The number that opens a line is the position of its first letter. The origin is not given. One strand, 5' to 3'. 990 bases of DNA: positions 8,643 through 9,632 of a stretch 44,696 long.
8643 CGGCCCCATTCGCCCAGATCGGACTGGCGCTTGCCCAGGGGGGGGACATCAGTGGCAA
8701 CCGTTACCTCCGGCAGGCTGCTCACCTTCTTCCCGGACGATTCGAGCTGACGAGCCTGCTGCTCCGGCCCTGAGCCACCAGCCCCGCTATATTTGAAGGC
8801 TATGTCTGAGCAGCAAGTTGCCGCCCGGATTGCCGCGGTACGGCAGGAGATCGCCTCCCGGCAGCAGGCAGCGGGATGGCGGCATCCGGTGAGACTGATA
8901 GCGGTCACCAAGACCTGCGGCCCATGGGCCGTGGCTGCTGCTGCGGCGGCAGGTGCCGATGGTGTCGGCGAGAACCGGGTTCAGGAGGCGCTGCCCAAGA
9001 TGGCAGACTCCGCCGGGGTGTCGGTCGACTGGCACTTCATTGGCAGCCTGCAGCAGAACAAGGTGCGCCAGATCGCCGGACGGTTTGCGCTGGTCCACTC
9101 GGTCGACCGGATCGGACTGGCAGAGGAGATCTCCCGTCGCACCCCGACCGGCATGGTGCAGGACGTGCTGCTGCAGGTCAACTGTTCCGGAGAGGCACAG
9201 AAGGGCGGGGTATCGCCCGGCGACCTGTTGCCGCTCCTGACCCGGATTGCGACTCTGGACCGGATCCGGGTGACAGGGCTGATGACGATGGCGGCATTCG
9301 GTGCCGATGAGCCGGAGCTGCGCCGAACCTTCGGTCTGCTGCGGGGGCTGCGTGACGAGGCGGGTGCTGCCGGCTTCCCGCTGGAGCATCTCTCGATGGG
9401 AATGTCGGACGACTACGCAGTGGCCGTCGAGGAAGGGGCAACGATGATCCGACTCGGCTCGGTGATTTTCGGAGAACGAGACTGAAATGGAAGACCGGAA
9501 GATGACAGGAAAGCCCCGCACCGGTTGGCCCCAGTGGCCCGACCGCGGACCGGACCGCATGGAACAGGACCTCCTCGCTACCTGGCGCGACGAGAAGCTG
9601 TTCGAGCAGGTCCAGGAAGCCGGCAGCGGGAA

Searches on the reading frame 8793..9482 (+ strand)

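Call 54: search_protein_families(library=pfam, proteins=[window:8793-9482:+], max_evalue=0.00001)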
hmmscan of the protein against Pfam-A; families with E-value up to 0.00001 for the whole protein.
window:8793-9482:+ (230 aa): 1 family
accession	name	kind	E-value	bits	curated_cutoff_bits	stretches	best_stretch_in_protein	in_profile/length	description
PF01168.26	Ala_racemase_N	-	8.4e-24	84.9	24.1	1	14-229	4-219/220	Alanine racemase, N-terminal domain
